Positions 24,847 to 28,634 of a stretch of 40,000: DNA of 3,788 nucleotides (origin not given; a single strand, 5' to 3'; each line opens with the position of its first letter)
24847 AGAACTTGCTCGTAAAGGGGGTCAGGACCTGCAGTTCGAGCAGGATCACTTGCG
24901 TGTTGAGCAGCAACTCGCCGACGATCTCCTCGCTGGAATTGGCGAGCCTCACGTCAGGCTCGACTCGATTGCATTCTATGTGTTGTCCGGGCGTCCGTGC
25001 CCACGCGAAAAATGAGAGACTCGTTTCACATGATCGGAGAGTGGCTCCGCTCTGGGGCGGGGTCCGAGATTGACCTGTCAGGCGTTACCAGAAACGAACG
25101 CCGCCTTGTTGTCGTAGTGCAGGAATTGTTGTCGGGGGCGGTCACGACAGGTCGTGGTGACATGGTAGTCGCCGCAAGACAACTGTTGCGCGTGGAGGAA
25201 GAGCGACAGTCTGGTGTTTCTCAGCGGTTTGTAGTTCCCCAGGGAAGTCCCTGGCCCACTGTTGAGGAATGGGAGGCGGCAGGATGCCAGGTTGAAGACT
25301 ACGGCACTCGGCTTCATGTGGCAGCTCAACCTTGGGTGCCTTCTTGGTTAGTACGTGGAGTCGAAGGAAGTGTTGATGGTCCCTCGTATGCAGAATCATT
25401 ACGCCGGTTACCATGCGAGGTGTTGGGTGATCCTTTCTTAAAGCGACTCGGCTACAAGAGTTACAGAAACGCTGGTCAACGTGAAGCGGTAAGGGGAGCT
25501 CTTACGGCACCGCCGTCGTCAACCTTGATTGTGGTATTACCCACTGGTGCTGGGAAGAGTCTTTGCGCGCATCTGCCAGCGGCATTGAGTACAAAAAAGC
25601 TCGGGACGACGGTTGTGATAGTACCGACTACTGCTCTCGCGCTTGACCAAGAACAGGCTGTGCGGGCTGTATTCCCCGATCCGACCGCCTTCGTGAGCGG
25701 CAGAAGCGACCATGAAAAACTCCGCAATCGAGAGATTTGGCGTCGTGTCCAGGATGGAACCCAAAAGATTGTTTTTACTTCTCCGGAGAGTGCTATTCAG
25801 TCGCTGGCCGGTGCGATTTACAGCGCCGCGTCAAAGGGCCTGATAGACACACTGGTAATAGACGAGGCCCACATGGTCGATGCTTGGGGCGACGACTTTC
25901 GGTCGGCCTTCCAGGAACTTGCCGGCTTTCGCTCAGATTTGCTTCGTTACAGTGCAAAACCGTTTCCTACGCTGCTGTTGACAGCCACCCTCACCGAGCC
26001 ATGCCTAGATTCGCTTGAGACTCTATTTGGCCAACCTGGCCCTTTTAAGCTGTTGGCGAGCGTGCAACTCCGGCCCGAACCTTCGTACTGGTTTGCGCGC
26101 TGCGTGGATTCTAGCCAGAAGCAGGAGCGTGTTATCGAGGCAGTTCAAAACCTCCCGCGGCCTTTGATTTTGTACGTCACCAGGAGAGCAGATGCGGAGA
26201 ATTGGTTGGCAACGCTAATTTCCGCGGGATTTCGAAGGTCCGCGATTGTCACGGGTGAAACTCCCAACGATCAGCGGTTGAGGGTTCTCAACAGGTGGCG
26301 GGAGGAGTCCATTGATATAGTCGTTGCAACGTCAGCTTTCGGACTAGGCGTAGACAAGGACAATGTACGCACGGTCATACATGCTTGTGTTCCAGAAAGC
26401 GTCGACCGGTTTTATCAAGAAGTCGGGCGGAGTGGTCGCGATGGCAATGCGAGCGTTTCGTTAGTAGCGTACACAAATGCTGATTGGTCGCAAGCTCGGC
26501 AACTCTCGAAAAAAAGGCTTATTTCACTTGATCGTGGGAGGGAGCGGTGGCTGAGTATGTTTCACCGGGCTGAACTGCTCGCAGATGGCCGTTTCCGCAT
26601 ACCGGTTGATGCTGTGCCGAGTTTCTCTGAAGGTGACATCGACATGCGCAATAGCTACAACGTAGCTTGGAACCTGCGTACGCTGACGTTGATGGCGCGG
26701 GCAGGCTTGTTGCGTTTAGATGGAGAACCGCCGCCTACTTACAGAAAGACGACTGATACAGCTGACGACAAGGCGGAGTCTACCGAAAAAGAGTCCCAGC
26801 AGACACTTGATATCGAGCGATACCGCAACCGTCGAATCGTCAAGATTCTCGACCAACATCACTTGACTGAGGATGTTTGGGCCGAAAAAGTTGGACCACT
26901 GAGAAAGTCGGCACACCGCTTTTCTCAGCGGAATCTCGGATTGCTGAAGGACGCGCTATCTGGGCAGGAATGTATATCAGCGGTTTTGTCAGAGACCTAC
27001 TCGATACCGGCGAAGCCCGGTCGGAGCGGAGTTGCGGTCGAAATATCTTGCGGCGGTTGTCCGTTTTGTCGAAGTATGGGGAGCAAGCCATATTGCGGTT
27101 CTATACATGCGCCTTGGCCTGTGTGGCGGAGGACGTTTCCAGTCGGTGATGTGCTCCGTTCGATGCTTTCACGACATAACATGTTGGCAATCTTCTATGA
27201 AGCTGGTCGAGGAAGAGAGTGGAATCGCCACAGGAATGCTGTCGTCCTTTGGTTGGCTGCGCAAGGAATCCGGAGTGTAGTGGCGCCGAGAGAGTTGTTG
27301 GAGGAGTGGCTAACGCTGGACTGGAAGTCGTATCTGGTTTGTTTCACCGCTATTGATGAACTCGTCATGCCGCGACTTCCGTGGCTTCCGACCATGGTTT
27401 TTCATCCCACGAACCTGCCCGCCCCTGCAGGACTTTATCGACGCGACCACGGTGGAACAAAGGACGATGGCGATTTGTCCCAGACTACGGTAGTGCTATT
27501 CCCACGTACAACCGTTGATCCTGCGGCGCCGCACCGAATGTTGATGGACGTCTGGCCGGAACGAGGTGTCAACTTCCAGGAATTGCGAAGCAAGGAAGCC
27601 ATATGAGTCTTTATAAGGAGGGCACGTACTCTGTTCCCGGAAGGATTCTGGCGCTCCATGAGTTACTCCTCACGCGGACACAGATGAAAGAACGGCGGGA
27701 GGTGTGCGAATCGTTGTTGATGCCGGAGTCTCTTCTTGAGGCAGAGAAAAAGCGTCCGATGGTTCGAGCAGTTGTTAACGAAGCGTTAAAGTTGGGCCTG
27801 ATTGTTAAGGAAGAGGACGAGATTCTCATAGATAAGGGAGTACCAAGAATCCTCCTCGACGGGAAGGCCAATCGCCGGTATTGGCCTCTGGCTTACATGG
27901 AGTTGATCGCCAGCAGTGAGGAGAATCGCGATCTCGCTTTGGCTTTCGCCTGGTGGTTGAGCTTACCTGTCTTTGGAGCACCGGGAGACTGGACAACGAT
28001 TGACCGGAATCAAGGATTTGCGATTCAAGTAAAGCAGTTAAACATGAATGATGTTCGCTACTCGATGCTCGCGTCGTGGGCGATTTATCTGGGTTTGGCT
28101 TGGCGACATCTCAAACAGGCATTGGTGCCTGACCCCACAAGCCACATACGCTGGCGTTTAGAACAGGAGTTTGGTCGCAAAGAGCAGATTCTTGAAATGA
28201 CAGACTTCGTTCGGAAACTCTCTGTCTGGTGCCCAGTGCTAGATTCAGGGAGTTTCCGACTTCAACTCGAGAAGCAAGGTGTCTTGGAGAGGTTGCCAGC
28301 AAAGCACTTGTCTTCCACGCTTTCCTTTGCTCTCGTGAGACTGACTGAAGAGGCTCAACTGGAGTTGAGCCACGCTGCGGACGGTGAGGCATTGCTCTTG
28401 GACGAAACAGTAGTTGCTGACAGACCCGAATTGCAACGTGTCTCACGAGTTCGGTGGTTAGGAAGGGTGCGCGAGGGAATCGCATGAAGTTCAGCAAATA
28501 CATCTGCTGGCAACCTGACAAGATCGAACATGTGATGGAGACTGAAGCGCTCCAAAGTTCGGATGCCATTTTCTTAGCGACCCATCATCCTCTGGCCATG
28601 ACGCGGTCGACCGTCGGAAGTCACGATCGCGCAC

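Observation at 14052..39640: Self-contained Dpd-type 7-deazaguanine DNA modification/restriction island (~25.6 kb, 17 co-oriented genes)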

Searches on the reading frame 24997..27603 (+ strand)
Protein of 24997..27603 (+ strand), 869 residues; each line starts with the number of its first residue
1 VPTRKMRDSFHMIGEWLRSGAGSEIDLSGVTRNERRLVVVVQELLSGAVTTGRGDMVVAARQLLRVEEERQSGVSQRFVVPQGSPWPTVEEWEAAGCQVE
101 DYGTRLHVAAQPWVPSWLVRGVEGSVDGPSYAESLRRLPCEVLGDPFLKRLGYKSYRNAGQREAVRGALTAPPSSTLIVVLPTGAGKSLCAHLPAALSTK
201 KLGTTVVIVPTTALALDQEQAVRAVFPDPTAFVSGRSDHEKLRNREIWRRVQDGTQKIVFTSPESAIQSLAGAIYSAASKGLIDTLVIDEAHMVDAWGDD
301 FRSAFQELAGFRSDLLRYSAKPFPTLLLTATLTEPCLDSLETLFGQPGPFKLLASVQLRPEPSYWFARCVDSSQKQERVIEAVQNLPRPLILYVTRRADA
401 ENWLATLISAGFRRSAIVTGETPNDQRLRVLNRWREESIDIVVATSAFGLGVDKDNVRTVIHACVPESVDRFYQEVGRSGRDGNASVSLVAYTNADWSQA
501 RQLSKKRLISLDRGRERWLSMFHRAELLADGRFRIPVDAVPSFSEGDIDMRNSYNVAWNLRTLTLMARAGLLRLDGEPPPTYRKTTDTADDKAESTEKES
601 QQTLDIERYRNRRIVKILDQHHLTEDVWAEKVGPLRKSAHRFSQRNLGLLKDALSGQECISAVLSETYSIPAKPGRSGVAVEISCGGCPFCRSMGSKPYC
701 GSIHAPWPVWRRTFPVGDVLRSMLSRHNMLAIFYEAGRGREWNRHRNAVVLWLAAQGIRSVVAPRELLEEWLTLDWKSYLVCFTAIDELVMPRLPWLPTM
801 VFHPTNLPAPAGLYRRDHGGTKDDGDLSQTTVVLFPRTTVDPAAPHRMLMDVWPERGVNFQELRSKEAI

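Call 5: search_protein_families(library=ncbifam, proteins=[window:24997-27603:+], max_evalue=0.001)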
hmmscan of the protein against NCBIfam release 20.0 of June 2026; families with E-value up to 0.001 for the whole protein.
window:24997-27603:+ (869 aa): 26 families (the best 25 are shown)
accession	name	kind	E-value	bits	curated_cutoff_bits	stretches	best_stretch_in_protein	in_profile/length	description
NF041063.1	DpdF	equivalog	6.4e-259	861.8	550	1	36-847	24-813/813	protein DpdF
TIGR01389.1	recQ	equivalog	4.3e-55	187.3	640.2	1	150-507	8-343/591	DNA helicase RecQ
TIGR00614.1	recQ_fam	subfamily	6.6e-53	180.1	219.8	1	149-504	5-342/470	RecQ family ATP-dependent DNA helicase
NF008279.0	PRK11057.1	equivalog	1.8e-45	155.5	1015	1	150-504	20-352/608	ATP-dependent DNA helicase RecQ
TIGR04121.1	DEXH_lig_assoc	equivalog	1e-18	66.4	850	1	174-486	29-351/804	ligase-associated DNA damage response DEXH box helicase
TIGR03817.1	DECH_helic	hypoth_equivalog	1.4e-13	50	874.1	2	420-491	312-383/742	helicase/secretion neighborhood putative DEAH-box helicase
NF008394.0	PRK11192.1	equivalog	2.4e-13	49.7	507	1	176-490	42-351/441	ATP-dependent RNA helicase SrmB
NF002340.1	PRK01297.1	equivalog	1e-12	47.6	564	1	390-496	252-357/372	ATP-dependent RNA helicase RhlB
NF053631.1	RNA_helic_CshA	equivalog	2.7e-11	43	646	1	177-504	39-353/434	degradosome RNA helicase CshA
NF053711.1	RNA_heli_RhlE1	exception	5.7e-10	38.5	750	1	369-496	225-354/434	RNA helicase RhlE1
NF008744.0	PRK11776.1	equivalog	9e-10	37.7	524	1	283-511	148-365/460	ATP-dependent RNA helicase DbpA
NF003419.0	PRK04837.1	equivalog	4.9e-09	35.4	588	1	387-489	256-357/424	ATP-dependent RNA helicase RhlB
NF008642.0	PRK11634.1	equivalog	6e-09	34.8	989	1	323-496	181-353/628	DEAD/DEAH family ATP-dependent RNA helicase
NF053636.1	DDHlcsCsdAPsy1082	equivalog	6.9e-09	34.7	890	1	377-496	231-351/512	DEAD/DEAH box helicase CsdA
TIGR03158.1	cas3_cyano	exception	1.3e-07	31.1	69.1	1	164-226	4-63/357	type I-D CRISPR-associated helicase Cas3'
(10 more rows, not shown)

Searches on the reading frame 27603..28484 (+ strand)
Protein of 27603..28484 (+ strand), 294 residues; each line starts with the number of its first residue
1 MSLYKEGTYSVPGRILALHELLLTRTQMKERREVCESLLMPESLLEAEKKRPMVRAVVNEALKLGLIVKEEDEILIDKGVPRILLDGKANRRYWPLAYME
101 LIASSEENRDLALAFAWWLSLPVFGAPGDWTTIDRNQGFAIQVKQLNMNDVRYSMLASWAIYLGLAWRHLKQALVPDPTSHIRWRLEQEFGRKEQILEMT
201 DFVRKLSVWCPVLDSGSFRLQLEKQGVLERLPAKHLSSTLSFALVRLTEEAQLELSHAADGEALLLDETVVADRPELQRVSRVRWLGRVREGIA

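Call 5: search_protein_families(library=ncbifam, proteins=[window:27603-28484:+], max_evalue=0.001)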
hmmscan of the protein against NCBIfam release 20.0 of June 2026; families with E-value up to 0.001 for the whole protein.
window:27603-28484:+ (294 aa): 1 family
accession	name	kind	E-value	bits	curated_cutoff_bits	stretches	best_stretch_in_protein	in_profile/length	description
NF041064.1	DpdG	equivalog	2.2e-36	125.8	80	1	10-264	11-275/290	protein DpdG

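Call 7: search_protein_families(library=pfam, proteins=[window:27603-28484:+], max_evalue=0.01)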
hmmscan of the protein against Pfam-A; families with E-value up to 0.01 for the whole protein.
window:27603-28484:+ (294 aa): 0 families

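Call 13: search_protein_families(library=padloc, proteins=[window:27603-28484:+], max_evalue=0.001)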
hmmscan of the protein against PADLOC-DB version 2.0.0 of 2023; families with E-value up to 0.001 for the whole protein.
window:27603-28484:+ (294 aa): 2 families
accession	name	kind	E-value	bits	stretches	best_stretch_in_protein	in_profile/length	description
PDLC02874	DpdG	-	1.5e-15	55.5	1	145-285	158-297/301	DpdG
PDLC02873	DpdG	-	1.1e-12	45.8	1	107-287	112-295/298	DpdG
